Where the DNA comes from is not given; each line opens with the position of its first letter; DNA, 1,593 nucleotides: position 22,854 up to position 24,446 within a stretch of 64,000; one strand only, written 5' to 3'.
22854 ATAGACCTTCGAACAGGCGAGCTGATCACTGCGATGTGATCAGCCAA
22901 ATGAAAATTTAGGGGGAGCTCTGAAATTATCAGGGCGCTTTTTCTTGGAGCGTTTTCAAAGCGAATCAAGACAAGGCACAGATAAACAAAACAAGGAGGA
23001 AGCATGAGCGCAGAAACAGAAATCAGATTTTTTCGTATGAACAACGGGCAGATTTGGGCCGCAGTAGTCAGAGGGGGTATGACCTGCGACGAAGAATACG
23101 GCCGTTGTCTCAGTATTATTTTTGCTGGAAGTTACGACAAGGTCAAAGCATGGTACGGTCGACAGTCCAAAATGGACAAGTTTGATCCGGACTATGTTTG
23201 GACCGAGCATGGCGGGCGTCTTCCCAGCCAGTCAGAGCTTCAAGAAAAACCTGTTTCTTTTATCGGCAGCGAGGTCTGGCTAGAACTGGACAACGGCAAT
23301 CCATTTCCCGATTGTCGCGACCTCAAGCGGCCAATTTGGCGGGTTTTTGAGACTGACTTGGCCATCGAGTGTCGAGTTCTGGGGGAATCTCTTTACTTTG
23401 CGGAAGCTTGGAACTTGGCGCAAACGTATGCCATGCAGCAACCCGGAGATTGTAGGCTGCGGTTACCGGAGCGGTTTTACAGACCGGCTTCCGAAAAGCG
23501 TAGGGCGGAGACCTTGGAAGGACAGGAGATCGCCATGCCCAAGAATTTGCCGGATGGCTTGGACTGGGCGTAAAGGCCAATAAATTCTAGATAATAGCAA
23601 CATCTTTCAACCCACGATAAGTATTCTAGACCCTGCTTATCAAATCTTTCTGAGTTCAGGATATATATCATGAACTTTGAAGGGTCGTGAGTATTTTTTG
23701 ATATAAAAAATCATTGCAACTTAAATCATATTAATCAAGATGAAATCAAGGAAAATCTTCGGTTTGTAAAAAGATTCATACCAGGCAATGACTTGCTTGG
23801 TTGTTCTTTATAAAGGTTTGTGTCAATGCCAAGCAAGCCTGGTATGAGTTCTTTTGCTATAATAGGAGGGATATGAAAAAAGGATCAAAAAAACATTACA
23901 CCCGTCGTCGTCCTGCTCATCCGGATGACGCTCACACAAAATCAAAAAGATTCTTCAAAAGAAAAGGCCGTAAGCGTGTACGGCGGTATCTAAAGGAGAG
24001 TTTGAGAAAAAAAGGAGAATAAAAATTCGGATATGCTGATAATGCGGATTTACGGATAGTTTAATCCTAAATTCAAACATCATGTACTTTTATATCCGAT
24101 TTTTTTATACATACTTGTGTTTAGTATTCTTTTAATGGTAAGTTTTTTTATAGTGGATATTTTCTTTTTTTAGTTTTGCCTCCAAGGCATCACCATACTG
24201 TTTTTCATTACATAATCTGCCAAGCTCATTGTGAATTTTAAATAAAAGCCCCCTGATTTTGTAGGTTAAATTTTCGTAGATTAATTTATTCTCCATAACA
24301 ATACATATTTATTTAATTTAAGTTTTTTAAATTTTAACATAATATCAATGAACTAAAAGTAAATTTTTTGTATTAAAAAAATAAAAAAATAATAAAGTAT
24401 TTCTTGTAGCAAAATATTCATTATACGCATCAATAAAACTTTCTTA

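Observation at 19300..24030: Array of nine small same-strand ORFs, including a family of zinc-ribbon proteins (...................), downstream of a strong promoter. It resembles an integron-like or plasmid-leading-region-like cassette array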

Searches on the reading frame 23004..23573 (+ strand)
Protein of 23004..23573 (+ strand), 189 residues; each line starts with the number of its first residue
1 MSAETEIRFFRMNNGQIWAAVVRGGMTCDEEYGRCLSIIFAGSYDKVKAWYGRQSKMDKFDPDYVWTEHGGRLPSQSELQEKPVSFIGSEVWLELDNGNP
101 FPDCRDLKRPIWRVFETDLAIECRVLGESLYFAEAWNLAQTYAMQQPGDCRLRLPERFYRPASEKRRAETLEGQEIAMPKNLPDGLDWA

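Call 10: search_protein_families(library=pfam, max_evalue=0.1, proteins=[window:23004-23573:+])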
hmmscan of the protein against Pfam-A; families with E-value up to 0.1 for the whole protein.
window:23004-23573:+ (189 aa): 0 families

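Call 21: find_encoding_contigs(protein=window:23004-23573:+, flank=10000, max_places=10)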
Protein window:23004-23573:+ (189 aa): no gene with exactly this product is on record in the collection.

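Call 23: find_homologous_proteins(query=window:23004-23573:+)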
Query window:23004-23573:+ (189 aa): 1 proteins with E <= 0.001 among 43 candidates.
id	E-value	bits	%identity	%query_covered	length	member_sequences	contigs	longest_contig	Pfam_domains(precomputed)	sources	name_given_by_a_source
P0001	2.0e-121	421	100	94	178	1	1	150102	-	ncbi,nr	ncbi:MAG: hypothetical protein GF349_00845 [Candidatus Magasanikbacteria bacterium]|nr:hypothetical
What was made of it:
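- Tried and rejected: Word-index search with B8 (call 23).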

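Call 24: find_encoding_contigs(protein=P0001, flank=10000, max_places=5)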
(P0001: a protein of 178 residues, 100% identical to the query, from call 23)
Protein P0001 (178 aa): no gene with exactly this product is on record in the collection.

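Call 38: search_protein_families(library=phrogs, max_evalue=0.05, proteins=[window:23004-23573:+])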
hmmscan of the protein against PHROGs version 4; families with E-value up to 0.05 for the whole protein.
window:23004-23573:+ (189 aa): 0 families

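Call 39: search_protein_families(library=padloc, max_evalue=0.05, proteins=[window:23004-23573:+])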
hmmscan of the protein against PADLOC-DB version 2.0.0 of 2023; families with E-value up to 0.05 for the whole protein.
window:23004-23573:+ (189 aa): 0 families

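Call 64: predict_structure(protein=window:23004-23573:+)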
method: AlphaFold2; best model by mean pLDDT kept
length: 189 residues; sequences in the alignment: 1
mean_pLDDT: 39.9   pTM: 0.35
mean pLDDT of the five models: 39.9, 33.0, 32.8, 30.4, 29.5
residues with pLDDT >= 90: 0; 70-90: 0; 50-70: 22; < 50: 167
segments of 3 or more residues with pLDDT < 50: 1-3, 10-20, 25-29, 31-134, 146-150, 154-189
pLDDT, mean of each block of 10 residues (from residue 1): 48 46 49 47 42 42 36 32 28 38 38 37 39 52 49 44 32 30 30
secondary structure, 60 per line:
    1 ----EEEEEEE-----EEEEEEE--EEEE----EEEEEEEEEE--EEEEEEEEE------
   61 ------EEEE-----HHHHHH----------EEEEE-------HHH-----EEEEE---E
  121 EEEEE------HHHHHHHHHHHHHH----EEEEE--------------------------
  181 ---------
elements in order: E5-11 E17-23 E26-29 E34-43 E46-54 E67-70 H76-81 E92-96 E112-116 E120-125 H132-145 E150-154

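Call 69: search_protein_families(library=ncbifam, max_evalue=0.1, proteins=[window:23004-23573:+])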
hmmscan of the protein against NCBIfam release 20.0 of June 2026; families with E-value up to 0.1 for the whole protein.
window:23004-23573:+ (189 aa): 0 families

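Call 93: find_related_loci(query=A9, collection=viral_contigs, flank=8000)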
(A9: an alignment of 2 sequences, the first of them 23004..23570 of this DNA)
Query A9 (189 aa) in viral_contigs; peptide patterns used: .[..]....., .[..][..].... (x = any residue, [..] = any of these).
57 stretches matched a pattern, but none encodes a relative of the query by tblastn (E <= 1e-3).

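Call 97: search_solved_structures(query=A9, max_evalue=1)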
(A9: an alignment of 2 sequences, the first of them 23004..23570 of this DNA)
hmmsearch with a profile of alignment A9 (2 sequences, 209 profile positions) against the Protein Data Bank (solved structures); distinct sequences matched with E-value up to 1: 0.

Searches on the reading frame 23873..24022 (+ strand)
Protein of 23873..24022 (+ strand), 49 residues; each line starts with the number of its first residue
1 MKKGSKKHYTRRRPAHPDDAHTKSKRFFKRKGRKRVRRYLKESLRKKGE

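Call 10: search_protein_families(library=pfam, max_evalue=0.1, proteins=[window:23873-24022:+])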
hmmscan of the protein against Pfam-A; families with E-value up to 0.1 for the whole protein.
window:23873-24022:+ (49 aa): 0 families

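Call 38: search_protein_families(library=phrogs, max_evalue=0.05, proteins=[window:23873-24022:+])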
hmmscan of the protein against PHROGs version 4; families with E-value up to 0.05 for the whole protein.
window:23873-24022:+ (49 aa): 0 families

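Call 69: search_protein_families(library=ncbifam, max_evalue=0.1, proteins=[window:23873-24022:+])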
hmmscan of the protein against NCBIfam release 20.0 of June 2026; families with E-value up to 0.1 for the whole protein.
window:23873-24022:+ (49 aa): 0 families

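Call 70: search_solved_structures(query=window:23873-24022:+, max_evalue=1)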
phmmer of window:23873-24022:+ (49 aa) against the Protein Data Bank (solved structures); distinct sequences matched with E-value up to 1: 3.
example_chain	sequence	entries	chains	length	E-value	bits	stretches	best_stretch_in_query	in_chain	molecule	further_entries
9fq7_2V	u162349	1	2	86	0.53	14.3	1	4-39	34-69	SDHI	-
9fzl_2V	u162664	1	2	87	0.55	14.3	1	4-39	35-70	SDHI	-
7dvh_A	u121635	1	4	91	0.77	13.8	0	5-26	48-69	reDPBB_sym4 protein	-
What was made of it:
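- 23873..24022 (+): B9: 49-aa very basic protein; the most conserved gene of the array. No family or PDB hit (calls 10, 69, 70).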

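Call 92: find_related_loci(query=A10, collection=viral_contigs, flank=8000)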
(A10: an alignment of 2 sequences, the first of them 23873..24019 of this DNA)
Query A10 (49 aa) in viral_contigs; peptide patterns used: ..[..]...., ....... (x = any residue, [..] = any of these).
470 stretches matched a pattern, but none encodes a relative of the query by tblastn (E <= 1e-3).
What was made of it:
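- Tried and rejected: B8 and B9 profile scans found no relatives (calls 92, 93).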

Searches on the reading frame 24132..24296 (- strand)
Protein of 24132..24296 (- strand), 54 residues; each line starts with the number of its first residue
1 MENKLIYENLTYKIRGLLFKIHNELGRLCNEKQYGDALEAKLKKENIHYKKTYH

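Call 13: search_protein_families(library=pfam, max_evalue=0.001, proteins=[window:24132-24296:-])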
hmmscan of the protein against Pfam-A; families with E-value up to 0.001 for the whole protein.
window:24132-24296:- (54 aa): 1 family
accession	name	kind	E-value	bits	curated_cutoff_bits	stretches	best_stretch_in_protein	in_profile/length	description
PF13366.12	PDDEXK_3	-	7.7e-07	29.9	22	1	9-52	2-45/117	PD-(D/E)XK nuclease superfamily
